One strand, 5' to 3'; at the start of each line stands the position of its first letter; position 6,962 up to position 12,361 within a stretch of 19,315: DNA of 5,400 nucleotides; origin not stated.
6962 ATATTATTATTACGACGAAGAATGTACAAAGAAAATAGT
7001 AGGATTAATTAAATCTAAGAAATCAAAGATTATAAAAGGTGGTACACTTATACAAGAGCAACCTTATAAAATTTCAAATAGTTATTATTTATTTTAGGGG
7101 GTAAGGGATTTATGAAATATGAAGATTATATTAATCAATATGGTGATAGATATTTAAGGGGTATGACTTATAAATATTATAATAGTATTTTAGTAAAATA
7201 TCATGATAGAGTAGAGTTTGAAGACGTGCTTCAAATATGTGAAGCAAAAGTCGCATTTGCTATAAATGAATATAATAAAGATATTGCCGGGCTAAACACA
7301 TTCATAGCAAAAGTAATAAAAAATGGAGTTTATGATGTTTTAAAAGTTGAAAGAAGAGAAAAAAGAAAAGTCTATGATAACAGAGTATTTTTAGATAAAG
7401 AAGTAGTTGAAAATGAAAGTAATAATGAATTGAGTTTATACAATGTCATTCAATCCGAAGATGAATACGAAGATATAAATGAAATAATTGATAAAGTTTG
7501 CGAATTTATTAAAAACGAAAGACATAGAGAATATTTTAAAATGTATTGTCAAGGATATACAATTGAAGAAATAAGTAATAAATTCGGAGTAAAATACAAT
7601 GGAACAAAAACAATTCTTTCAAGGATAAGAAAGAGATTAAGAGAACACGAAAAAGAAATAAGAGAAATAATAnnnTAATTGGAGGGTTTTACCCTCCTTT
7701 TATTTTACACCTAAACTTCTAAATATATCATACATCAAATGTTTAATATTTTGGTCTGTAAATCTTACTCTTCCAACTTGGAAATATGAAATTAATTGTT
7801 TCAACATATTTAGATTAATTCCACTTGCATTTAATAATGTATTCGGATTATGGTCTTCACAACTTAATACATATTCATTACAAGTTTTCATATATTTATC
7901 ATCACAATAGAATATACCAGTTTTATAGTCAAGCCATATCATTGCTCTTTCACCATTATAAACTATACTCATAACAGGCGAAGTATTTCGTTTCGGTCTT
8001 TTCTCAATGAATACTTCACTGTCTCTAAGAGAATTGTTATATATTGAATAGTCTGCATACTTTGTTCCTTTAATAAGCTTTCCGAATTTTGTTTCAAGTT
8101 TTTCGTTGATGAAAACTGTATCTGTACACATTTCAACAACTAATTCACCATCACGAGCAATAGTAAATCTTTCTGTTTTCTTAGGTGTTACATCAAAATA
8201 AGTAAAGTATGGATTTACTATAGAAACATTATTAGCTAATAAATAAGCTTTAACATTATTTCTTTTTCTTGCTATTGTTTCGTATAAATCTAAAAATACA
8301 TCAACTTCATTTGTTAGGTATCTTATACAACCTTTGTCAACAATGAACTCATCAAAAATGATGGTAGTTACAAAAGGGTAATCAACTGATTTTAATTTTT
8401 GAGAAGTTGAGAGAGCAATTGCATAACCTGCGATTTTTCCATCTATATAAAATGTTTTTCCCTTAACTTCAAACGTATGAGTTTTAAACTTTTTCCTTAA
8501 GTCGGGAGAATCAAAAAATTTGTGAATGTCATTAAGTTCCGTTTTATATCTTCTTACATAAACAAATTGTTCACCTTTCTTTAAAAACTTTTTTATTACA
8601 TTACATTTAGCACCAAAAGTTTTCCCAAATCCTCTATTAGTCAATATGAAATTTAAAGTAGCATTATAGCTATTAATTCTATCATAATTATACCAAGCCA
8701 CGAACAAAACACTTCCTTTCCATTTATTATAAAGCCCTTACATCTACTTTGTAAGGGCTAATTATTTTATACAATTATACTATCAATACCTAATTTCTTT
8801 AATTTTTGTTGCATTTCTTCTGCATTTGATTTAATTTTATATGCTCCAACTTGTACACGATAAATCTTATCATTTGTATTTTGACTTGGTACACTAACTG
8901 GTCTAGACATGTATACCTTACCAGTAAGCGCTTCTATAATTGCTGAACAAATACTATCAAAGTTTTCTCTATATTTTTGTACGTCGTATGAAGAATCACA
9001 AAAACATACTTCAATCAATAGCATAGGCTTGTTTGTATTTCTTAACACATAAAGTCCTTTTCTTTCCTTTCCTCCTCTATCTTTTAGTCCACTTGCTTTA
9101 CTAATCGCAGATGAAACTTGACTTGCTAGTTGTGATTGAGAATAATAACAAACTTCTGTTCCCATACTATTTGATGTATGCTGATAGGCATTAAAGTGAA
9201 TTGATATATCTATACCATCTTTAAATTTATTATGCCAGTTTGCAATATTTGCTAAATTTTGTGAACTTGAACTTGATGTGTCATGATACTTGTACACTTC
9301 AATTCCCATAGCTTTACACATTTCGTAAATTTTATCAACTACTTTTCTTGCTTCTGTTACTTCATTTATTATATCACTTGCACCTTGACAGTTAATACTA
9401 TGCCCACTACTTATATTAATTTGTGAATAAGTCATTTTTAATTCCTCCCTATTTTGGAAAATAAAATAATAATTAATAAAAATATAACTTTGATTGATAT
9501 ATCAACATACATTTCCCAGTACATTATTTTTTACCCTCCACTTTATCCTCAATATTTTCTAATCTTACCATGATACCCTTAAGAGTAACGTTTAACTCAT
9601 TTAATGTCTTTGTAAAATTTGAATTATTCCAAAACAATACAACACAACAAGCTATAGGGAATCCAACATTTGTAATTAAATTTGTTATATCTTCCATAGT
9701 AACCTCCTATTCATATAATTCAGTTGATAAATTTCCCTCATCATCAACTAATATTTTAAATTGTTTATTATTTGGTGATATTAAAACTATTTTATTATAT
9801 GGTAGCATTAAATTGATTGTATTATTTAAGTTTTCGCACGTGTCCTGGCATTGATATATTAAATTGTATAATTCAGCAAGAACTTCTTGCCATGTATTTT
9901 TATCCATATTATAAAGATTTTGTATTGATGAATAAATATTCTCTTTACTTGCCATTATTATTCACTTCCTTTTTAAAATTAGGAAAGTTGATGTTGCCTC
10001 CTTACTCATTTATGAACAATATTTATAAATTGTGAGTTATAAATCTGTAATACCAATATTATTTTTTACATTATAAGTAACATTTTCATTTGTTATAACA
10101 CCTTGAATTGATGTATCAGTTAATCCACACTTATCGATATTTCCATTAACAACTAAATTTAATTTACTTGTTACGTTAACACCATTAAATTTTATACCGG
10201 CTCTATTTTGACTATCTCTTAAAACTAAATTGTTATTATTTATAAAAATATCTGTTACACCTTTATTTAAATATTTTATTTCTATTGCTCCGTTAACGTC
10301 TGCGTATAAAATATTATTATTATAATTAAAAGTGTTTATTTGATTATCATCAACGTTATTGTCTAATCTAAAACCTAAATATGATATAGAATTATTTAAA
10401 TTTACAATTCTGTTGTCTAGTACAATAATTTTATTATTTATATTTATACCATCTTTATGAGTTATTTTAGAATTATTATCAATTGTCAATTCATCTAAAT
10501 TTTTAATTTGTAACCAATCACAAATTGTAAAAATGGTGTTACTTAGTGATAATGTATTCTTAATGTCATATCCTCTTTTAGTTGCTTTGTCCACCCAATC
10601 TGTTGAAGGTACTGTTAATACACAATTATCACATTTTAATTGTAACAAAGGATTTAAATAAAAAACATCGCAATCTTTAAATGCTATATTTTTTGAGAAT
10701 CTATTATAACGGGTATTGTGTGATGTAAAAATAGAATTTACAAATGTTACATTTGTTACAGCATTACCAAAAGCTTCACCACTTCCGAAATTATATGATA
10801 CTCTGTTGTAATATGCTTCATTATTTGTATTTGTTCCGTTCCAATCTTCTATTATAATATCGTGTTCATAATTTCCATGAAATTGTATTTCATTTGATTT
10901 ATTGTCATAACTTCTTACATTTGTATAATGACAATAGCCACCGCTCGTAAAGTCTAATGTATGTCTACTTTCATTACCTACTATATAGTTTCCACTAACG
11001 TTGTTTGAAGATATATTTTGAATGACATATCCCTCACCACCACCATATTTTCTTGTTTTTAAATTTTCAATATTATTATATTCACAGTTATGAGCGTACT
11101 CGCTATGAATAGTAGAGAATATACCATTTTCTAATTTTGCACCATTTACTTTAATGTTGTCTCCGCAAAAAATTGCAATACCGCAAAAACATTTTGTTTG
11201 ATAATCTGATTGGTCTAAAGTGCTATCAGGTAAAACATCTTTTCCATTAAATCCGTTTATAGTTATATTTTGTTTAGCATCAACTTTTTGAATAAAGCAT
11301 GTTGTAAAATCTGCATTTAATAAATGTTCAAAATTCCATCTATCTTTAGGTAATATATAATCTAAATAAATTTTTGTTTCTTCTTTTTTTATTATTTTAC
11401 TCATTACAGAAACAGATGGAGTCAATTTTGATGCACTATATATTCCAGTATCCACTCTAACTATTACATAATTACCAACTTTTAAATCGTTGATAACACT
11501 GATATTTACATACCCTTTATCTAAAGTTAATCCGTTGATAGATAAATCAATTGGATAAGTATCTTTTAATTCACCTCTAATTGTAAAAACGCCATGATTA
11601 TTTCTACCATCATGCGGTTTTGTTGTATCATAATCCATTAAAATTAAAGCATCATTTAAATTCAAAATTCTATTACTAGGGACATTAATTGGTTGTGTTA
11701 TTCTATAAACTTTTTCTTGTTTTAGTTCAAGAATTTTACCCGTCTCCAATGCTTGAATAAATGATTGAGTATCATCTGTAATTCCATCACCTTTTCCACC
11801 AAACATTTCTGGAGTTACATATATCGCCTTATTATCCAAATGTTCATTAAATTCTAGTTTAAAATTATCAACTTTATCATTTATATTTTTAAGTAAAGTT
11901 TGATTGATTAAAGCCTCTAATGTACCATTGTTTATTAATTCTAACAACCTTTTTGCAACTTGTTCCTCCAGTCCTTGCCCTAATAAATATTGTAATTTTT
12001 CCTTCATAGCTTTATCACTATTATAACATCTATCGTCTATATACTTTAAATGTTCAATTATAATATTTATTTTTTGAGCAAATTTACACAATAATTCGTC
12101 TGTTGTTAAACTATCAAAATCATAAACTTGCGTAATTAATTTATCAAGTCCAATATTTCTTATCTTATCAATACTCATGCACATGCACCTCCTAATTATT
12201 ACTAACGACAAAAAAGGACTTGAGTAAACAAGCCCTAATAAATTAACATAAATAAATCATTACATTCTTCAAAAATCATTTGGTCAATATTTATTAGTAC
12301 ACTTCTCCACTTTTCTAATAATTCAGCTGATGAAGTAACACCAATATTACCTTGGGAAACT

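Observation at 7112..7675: A 19-kb phi29-like phage encodes its own ECF-like sigma factor as the last gene of the replication operon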

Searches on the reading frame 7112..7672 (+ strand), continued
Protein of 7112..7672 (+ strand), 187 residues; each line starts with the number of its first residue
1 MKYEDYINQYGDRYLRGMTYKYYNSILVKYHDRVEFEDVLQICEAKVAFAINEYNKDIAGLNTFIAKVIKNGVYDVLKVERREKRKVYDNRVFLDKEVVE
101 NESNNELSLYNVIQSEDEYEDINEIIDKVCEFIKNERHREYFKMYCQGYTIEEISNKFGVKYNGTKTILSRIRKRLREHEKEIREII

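Call 58: fold_search(model_id=the predicted structure, library=viral)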
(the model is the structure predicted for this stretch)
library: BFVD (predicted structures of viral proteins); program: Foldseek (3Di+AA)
matches with E <= 10: 632; with E <= 0.001: 12
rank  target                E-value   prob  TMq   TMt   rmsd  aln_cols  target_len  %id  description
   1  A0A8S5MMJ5            8.3e-05  1.00  0.33  0.34  16.0       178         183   24  DNA-directed RNA polymerase specialized sigma subunit-like protein (Fragment) [Siphoviridae sp. ctxc31]
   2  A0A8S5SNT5            9.2e-05  1.00  0.35  0.29  18.3       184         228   16  DNA directed RNA polymerase subunit [Siphoviridae sp. ctqSm5]
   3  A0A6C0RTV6            1.5e-04  1.00  0.34  0.13  13.8       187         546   14  (no name in the UniProt tables at hand)
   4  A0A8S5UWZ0            2.2e-04  1.00  0.29  0.38  11.1       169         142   16  RNA polymerase sigma factor SigS [Siphoviridae sp. ctDmR33]
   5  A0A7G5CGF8            2.8e-04  1.00  0.34  0.28  12.7       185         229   16  (no name in the UniProt tables at hand)
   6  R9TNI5                3.0e-04  1.00  0.32  0.25  14.6       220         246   14  (no name in the UniProt tables at hand)
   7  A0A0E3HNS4            3.3e-04  1.00  0.33  0.28  11.3       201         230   16  Subfamily RNA polymerase sigma-70 subunit [Synechococcus phage ACG-2014f]
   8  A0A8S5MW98            4.2e-04  1.00  0.33  0.31  15.1       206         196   16  DNA directed RNA polymerase subunit [Siphoviridae sp. ctsBB38]
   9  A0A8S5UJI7            7.5e-04  1.00  0.32  0.25  18.4       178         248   18  DNA directed RNA polymerase subunit [Siphoviridae sp. ct3gT1]
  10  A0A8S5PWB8            8.3e-04  1.00  0.35  0.36  15.8       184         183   14  Helix-turn-helix domain protein [Myoviridae sp. ctWiL39]
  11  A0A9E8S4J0            9.6e-04  1.00  0.35  0.19  11.3       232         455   10  (no name in the UniProt tables at hand)
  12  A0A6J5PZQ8            9.6e-04  1.00  0.34  0.32  16.4       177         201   13  Sigma70-ECF, RNA polymerase sigma factor, sigma-70 family [uncultured Caudovirales phage]
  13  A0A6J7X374            1.1e-03  1.00  0.30  0.34  14.1       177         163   15  RpoE DNA-directed RNA polymerase specialized sigma subunit, sigma24 homolog [uncultured Caudovirales phage]
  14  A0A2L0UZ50            1.2e-03  1.00  0.29  0.33  19.7       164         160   18  RNA polymerase ECF-type sigma factor [Agrobacterium phage Atu_ph04]
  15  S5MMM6                1.4e-03  1.00  0.36  0.29  19.3       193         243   16  RNA Polymerase sigma-E factor [Bacillus phage Shanette]
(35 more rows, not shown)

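Call 67: find_related_loci(query=P0057, collection=viral_contigs, flank=10000)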
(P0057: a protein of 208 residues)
Query P0057 (208 aa) in viral_contigs; peptide patterns used: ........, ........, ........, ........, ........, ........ (x = any residue, [..] = any of these).
12 stretches matched a pattern; 1 encode a relative of the query (tblastn E <= 1e-3); 1 distinct loci.
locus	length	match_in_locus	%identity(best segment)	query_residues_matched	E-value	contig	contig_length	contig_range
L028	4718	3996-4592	86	10-208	5e-119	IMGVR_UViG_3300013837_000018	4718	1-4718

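Call 68: find_related_loci(query=P0058, collection=viral_contigs, flank=10000)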
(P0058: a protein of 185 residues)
Query P0058 (185 aa) in viral_contigs; peptide patterns used: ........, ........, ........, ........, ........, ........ (x = any residue, [..] = any of these).
8 stretches matched a pattern, but none encodes a relative of the query by tblastn (E <= 1e-3).

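Call 69: search_solved_structures(query=A3, max_evalue=0.01, show_alignments=3)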
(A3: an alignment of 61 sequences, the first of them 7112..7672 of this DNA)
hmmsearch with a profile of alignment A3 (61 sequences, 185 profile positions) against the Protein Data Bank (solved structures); distinct sequences matched with E-value up to 0.01: 161 (the best 60 are shown).
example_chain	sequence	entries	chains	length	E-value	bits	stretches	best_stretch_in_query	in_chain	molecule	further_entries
3mzy_A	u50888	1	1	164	5.7e-30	107.6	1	30-181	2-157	RNA polymerase sigma-H factor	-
8x6g_H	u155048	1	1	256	8.4e-27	97.3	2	85-180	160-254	RNA polymerase sigma factor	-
5wuq_A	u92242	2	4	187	1.2e-26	96.7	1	4-180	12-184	ECF RNA polymerase sigma factor SigW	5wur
8h3v_G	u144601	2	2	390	3.3e-24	88.8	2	8-133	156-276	RNA polymerase sigma factor SigA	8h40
9dvs_G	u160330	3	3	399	1.2e-23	86.9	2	8-133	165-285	RNA polymerase sigma factor SigA1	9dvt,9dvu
8gzg_F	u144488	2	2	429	1.8e-23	86.4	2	8-133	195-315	RNA polymerase sigma factor SigA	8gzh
6pfj_A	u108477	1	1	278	5e-23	84.9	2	86-172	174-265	RNA polymerase sigma factor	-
6pfv_A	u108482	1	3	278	5.6e-23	84.8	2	86-172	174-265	RNA polymerase sigma factor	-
9wsm_F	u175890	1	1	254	8.9e-23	84.1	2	5-91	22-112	RNA polymerase sigma factor FliA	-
9wsf_A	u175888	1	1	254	9.6e-23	84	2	5-91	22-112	RNA polymerase sigma factor FliA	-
7l7b_F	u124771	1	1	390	1.8e-22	83.1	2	8-124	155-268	RNA polymerase sigma factor SigA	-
8x6f_E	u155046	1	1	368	3.5e-22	82.2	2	9-110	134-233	RNA polymerase sigma factor SigA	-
7ckq_F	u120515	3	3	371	1.5e-21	80.1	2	8-122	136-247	RNA polymerase sigma factor SigA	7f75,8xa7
1l0o_C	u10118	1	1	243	4.6e-21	78.5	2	4-79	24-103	sigma factor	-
6in7_B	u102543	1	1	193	3.1e-20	75.9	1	5-179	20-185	RNA polymerase sigma-H factor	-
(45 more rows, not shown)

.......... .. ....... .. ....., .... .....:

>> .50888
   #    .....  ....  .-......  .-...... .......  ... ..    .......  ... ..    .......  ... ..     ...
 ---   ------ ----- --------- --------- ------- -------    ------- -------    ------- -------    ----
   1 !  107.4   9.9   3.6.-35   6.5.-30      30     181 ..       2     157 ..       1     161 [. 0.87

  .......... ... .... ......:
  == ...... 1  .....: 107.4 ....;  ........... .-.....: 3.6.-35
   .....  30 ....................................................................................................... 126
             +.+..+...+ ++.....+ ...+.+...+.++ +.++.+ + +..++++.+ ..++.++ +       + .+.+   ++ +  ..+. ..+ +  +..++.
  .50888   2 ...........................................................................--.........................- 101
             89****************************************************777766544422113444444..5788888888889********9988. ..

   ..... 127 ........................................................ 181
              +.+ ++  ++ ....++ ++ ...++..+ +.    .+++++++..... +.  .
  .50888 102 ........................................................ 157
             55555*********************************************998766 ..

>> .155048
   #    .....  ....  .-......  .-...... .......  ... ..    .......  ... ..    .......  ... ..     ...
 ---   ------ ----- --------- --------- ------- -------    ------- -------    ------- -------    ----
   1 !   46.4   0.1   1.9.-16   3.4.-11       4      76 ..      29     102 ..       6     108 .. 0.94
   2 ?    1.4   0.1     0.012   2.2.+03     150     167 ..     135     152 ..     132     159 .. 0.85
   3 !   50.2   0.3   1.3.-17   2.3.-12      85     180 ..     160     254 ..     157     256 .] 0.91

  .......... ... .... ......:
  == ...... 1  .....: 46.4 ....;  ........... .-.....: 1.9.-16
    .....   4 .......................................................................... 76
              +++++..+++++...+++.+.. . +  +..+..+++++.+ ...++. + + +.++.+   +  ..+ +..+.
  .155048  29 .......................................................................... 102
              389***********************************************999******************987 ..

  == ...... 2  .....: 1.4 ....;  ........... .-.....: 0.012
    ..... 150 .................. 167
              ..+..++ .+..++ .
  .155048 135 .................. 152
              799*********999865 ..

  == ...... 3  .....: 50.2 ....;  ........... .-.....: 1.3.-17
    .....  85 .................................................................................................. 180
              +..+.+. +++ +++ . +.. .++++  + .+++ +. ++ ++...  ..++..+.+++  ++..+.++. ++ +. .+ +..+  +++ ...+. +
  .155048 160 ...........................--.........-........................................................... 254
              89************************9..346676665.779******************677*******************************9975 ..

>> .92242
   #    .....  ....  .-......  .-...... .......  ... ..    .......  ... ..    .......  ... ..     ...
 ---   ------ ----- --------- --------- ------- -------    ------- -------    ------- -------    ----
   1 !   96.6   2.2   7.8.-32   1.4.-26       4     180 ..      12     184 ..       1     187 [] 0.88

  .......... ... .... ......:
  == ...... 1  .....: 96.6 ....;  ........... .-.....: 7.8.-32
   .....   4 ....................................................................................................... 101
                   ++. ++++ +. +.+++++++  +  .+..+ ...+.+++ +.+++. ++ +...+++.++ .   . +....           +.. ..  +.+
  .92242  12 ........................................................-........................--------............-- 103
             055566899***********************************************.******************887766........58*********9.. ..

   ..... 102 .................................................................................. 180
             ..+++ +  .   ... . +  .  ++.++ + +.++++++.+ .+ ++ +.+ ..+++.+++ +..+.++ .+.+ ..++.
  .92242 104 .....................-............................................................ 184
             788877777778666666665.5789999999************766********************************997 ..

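Call 94: list_cluster_members(proteins=[window:7112-7672:+, P0001, P0023, P0057])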
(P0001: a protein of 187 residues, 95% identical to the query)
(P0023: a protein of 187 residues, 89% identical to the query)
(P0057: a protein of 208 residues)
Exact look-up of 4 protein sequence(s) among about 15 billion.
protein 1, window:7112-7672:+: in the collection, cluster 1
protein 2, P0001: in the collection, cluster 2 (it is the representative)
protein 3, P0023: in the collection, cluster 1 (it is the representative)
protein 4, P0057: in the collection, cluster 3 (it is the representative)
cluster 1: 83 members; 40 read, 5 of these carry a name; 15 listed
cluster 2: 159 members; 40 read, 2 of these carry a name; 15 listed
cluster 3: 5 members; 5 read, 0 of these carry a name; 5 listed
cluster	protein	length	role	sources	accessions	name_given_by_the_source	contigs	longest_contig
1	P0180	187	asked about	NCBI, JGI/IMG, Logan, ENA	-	RNA polymerase sigma factor (sigma-70 family)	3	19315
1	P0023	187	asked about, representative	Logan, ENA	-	-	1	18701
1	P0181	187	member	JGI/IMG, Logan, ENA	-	RNA polymerase sigma factor (sigma-70 family)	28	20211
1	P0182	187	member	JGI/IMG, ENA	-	RNA polymerase sigma factor (sigma-70 family)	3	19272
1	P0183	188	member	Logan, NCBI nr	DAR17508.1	MAG TPA: RNA polymerase sigma factor [Caudoviricetes sp.]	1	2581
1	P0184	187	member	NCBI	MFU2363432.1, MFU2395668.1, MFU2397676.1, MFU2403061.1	MAG: sigma-70 family RNA polymerase sigma factor [Clostridiales bacterium]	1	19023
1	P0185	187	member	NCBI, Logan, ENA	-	-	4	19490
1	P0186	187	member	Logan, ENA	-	-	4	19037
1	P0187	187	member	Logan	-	-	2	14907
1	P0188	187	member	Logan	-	-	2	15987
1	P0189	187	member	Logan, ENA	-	-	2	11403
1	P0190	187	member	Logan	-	-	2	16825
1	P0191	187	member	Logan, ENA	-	-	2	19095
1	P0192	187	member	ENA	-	-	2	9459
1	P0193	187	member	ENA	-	-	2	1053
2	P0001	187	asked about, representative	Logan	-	-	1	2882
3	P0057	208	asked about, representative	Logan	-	-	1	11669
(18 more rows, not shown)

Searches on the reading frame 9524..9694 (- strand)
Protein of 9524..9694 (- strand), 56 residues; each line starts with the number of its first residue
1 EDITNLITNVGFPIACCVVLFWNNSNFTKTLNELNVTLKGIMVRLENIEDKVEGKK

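Call 76: search_protein_families(library=phrogs, proteins=[window:9524-9694:-], max_evalue=0.01)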
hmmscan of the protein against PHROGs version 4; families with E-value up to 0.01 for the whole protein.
window:9524-9694:- (56 aa): 2 families
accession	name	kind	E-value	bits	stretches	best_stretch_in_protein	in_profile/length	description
phrog_4898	-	lysis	1.4e-09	39.1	1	2-55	3-57/62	holin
phrog_9829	-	unknown function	0.0046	18.3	0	2-28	2-28/95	-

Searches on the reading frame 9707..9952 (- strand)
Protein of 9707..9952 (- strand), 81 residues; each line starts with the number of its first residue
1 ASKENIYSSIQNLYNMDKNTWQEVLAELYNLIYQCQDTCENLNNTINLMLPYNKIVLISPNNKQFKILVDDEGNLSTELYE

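Call 76: search_protein_families(library=phrogs, proteins=[window:9707-9952:-], max_evalue=0.01)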
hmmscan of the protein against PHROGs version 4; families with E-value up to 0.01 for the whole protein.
window:9707-9952:- (81 aa): 1 family
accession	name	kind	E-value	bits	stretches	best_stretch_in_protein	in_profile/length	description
phrog_574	-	unknown function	0.0018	19.7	1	52-80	67-95/96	-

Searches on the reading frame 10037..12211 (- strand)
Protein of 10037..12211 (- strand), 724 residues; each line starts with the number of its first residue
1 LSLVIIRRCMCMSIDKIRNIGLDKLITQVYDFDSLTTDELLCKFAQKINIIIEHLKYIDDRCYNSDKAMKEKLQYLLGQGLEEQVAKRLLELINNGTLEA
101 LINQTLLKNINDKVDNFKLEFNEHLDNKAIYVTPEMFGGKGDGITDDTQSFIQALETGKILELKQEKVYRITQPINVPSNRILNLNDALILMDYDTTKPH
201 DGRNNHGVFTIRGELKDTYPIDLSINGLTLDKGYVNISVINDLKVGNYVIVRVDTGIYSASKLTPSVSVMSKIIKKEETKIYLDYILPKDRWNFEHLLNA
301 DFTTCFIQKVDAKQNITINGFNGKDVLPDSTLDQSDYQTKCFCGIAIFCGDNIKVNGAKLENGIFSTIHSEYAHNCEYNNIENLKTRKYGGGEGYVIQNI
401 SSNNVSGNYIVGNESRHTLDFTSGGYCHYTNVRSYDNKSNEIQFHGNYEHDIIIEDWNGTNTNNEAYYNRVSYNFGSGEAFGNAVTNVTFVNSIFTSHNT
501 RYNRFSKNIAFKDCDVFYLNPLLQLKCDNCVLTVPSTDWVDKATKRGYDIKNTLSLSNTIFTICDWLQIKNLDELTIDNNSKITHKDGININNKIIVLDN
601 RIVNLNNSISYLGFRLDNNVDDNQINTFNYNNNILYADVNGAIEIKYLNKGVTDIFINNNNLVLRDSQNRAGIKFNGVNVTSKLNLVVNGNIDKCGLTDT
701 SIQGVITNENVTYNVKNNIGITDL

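Call 12: search_protein_families(library=phrogs, proteins=[window:10037-12211:-], max_evalue=0.001)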
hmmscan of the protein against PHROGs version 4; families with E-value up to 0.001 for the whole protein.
window:10037-12211:- (724 aa): 2 families
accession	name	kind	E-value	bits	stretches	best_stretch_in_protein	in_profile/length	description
phrog_17212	-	connector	9.5e-14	51.8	1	13-201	6-216/631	pre-neck appendage protein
phrog_17312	-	tail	2.4e-07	30.4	1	122-172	285-337/792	tail protein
